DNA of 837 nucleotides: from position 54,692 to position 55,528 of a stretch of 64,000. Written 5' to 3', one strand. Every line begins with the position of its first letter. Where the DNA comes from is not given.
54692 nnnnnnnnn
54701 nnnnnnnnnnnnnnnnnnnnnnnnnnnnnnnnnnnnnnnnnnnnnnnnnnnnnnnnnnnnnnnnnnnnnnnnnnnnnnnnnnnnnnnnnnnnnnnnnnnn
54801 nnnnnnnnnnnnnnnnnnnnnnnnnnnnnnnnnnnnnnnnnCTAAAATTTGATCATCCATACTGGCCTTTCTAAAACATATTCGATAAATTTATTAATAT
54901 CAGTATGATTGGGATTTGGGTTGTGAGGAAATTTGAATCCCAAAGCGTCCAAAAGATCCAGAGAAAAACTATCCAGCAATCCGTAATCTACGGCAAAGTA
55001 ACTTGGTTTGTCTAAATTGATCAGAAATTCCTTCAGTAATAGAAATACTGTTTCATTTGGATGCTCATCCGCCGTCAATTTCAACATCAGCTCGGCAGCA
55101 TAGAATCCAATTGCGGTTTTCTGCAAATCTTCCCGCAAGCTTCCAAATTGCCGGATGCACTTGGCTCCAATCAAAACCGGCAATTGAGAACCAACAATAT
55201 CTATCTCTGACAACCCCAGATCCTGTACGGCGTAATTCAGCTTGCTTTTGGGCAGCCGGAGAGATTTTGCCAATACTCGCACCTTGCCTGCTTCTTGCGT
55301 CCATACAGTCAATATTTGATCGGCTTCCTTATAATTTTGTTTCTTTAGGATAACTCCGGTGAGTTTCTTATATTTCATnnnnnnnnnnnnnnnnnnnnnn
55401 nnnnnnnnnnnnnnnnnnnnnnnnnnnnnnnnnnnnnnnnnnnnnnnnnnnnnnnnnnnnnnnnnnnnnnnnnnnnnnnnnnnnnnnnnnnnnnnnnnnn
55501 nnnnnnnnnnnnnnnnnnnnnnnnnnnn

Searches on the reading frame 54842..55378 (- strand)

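Call 86: search_protein_families(library=pfam, proteins=[window:54842-55378:-], max_evalue=0.00001)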
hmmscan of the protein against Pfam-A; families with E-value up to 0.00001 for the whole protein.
window:54842-55378:- (178 aa): 2 families
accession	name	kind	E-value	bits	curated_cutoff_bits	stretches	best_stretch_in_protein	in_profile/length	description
PF11967.14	RecO_N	-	8.9e-13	48.5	27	1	1-78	1-80/80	Recombination protein O N terminal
PF02565.21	RecO_C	-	1.1e-09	38.7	22.1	1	82-149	1-65/157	Recombination protein O C terminal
